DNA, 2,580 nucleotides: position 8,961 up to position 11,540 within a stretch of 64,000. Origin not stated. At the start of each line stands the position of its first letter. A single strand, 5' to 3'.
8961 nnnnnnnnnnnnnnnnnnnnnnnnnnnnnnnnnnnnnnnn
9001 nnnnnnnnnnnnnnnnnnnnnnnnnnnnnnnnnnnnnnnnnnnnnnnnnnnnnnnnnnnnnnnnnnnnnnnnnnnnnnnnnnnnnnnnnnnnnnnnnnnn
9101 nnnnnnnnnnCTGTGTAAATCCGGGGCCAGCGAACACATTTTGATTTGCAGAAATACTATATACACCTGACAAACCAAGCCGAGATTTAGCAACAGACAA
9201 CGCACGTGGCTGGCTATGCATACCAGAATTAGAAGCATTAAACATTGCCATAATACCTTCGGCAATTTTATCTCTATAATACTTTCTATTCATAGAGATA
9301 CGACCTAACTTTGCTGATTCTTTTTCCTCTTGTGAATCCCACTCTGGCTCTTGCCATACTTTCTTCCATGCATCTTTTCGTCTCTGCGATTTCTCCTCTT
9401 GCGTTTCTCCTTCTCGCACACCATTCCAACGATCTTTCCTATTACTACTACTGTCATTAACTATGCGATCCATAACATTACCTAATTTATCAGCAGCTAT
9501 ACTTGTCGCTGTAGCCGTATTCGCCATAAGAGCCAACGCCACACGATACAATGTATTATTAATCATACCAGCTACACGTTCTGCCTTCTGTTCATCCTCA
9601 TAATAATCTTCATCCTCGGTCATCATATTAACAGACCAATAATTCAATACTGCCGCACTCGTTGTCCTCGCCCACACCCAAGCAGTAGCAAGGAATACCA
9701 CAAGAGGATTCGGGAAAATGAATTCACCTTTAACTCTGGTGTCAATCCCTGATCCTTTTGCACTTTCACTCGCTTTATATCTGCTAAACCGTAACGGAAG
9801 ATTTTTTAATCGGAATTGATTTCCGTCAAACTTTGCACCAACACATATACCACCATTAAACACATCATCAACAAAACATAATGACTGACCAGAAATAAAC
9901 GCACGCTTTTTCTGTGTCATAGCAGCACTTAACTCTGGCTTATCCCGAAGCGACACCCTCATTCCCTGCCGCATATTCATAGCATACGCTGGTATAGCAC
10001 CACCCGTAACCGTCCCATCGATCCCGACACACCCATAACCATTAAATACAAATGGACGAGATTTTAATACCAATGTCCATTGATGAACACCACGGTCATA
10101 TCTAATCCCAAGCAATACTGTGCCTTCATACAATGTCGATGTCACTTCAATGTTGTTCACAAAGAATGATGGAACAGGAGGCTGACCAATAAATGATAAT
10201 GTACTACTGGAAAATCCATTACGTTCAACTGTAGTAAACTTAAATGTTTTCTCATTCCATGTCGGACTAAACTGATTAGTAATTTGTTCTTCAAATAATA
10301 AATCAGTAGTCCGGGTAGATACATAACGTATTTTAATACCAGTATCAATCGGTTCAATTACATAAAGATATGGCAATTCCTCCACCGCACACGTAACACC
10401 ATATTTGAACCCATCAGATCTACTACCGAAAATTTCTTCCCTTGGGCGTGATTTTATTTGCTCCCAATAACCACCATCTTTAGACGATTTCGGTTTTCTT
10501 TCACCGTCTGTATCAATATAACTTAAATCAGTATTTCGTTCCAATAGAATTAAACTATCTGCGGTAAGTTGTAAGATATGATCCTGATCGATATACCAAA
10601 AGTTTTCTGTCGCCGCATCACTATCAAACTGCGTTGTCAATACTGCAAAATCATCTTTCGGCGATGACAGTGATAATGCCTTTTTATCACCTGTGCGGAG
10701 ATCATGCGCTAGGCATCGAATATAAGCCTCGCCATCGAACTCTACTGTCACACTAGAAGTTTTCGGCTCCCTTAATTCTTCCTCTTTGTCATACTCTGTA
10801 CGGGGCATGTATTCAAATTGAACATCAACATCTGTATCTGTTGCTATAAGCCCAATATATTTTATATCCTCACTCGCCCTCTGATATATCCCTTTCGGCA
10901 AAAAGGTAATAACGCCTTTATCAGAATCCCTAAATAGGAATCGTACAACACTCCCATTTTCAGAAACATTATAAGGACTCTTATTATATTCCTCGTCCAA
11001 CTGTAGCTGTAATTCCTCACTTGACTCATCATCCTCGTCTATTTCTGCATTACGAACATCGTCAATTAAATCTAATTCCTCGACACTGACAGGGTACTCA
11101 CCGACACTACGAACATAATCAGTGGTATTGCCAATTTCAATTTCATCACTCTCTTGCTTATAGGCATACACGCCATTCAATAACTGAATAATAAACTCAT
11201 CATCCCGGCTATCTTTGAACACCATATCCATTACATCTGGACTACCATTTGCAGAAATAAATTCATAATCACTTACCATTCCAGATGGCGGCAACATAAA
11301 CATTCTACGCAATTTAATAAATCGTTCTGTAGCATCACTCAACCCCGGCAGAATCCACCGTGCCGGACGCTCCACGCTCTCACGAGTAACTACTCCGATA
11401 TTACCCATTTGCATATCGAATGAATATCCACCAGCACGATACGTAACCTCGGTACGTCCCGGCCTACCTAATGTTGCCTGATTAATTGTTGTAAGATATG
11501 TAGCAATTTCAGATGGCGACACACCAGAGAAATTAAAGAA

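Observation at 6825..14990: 2721-aa ORF directly after the putative portal gene, with no recognisable motif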

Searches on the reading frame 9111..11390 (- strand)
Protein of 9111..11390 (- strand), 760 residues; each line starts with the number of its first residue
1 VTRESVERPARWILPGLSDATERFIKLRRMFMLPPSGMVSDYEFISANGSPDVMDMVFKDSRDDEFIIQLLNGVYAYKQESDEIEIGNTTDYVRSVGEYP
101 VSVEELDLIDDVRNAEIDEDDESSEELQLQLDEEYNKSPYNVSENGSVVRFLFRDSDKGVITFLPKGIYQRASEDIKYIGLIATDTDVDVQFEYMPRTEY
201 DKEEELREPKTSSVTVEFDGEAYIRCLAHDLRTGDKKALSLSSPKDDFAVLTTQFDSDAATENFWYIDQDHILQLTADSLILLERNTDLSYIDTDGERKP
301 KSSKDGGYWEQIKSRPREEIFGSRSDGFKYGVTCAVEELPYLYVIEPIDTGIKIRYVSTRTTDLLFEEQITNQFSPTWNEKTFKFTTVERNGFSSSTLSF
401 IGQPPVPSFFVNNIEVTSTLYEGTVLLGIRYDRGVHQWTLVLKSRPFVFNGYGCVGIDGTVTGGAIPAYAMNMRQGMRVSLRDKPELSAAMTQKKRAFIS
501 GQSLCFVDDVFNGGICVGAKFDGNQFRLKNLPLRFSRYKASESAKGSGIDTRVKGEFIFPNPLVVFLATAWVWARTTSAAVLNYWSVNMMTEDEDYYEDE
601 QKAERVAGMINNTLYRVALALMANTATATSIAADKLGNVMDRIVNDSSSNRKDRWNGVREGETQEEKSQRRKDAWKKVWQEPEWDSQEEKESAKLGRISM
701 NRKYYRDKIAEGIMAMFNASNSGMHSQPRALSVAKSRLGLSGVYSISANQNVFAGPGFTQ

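Call 81: predict_structure(alignment_id=A6)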
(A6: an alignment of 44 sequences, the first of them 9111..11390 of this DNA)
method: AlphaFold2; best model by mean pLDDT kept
length: 760 residues; sequences in the alignment: 44
mean_pLDDT: 65.1   pTM: 0.54
mean pLDDT of the five models: 65.1, 63.5, 63.0, 62.0, 61.2
residues with pLDDT >= 90: 134; 70-90: 183; 50-70: 223; < 50: 220
segments of 3 or more residues with pLDDT < 50: 1-39, 72-78, 80-100, 139-164, 545-560, 578-591, 622-627, 629-658, 679-685, 691-712, 714-726
pLDDT, mean of each block of 10 residues (from residue 1): 27 28 25 32 63 62 64 48 35 33 68 72 78 62 33 35 55 71 72 61 50 61 65 64 61 68 84 89 79 75 61 86 84 85 95 89 59 72 95 94 95 95 95 93 95 93 91 93 82 85 83 85 93 68 48 42 55 51 42 63 57 50 49 42 40 43 69 56 48 40 43 48 48 63 81 80
secondary structure, 60 per line:
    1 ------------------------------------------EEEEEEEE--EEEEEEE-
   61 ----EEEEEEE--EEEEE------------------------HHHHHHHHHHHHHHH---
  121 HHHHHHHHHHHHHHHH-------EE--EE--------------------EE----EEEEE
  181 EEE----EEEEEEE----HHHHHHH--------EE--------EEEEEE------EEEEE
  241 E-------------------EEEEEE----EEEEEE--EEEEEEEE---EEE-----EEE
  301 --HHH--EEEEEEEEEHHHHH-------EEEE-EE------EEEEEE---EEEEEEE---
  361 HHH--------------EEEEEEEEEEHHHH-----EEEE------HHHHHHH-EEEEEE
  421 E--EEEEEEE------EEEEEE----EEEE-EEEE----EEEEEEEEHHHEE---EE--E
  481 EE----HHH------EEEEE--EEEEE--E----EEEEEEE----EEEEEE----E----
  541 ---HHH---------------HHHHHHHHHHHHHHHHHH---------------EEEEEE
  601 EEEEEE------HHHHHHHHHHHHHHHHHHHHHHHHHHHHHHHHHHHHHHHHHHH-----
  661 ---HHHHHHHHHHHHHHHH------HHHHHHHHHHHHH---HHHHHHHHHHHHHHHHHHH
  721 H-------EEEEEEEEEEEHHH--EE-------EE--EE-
elements in order (helices of 4 or more, strands of 3 or more residues): E43-50 E53-59 E65-71 E74-78 H103-117 H121-136 E176-183 E188-194 H199-205 E224-229 E236-241 E261-266 E271-276 E279-286 E290-292 E298-300 E308-316 H317-321 E329-332 E342-347 E351-357 E378-387 H388-391 E397-400 H407-413 E415-421 E424-430 E437-442 E447-450 E452-455 E460-467 E480-482 E496-500 E503-507 E515-521 E526-531 H562-579 E595-606 H613-655 H664-679 H686-698 H702-721 E729-739

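Call 83: fold_search(model_id=the predicted structure, library=pdb)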
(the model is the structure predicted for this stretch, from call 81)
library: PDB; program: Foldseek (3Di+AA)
matches with E <= 10: 608; with E <= 0.001: 0
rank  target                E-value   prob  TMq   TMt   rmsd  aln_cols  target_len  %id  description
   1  4yhc_B                5.2e-03  0.84  0.15  0.23  14.4       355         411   11  Crystal structure of the WD40 domain of SCAP from fission yeast (released 2015-04-01)
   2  7fik_j                1.3e-02  0.80  0.14  0.11  13.4       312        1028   10  The cryo-EM structure of the CR subunit from X. laevis NPC (released 2022-11-09)
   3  8f5o_E                1.5e-02  0.16  0.09  0.07  24.3       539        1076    7  Structure of Leishmania tarentolae IFT-A (state 1) (released 2022-12-21)
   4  9n6v_LL               2.1e-02  0.18  0.10  0.14  25.3       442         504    8  SSU processome maturation and disassembly, State A (released 2025-11-05)
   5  4yhc_A                2.3e-02  0.77  0.15  0.23  13.8       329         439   10  Crystal structure of the WD40 domain of SCAP from fission yeast (released 2015-04-01)
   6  8e3q_A                2.4e-02  0.51  0.14  0.10  15.8       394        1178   10  CRYO-EM STRUCTURE OF the human MPSF (released 2023-01-18)
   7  5eo7_A                2.8e-02  0.51  0.14  0.28  22.9       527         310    8  Crystal structure of AOL (released 2016-06-29)
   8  9l0d_C                3.0e-02  0.51  0.15  0.17  17.4       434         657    8  Cryo-EM structure of the human MON1A/CCZ1/C18orf8 complex (released 2025-03-19)
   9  8hmc_A                3.0e-02  0.38  0.12  0.13  16.2       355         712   10  base module state 1 of Tetrahymena IFT-A (released 2023-06-14)
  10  3zxk_B                3.3e-02  0.35  0.13  0.17  18.6       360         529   10  Engineering the active site of a GH43 glycoside hydrolase generates a biotechnologically significant enzyme that displ (released 2012-04-18)
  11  9e5c_7h               3.5e-02  0.16  0.12  0.14  24.9       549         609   10  Cryo-EM structure of 96 nm repeat of microtubule doublet from T. brucei flagellum (released 2025-03-12)
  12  8eec                  3.9e-02  0.18  0.10  0.19  18.2       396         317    9  Crystal structure of HPK1 citron-homology domain (released 2024-03-27)
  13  8hpy_D                4.6e-02  0.41  0.14  0.19  16.3       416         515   10  Crystal structure of human LGI1-ADAM22 complex (released 2023-12-13)
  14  5y2z_H                4.6e-02  0.38  0.13  0.24  15.0       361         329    8  Crystal structure of human LGI1 EPTP-ADAM22 complex (released 2018-05-02)
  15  7vci_D                4.8e-02  0.57  0.16  0.10  14.8       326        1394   10  Structure of Xenopus laevis NPC nuclear ring asymmetric unit (released 2022-02-02)
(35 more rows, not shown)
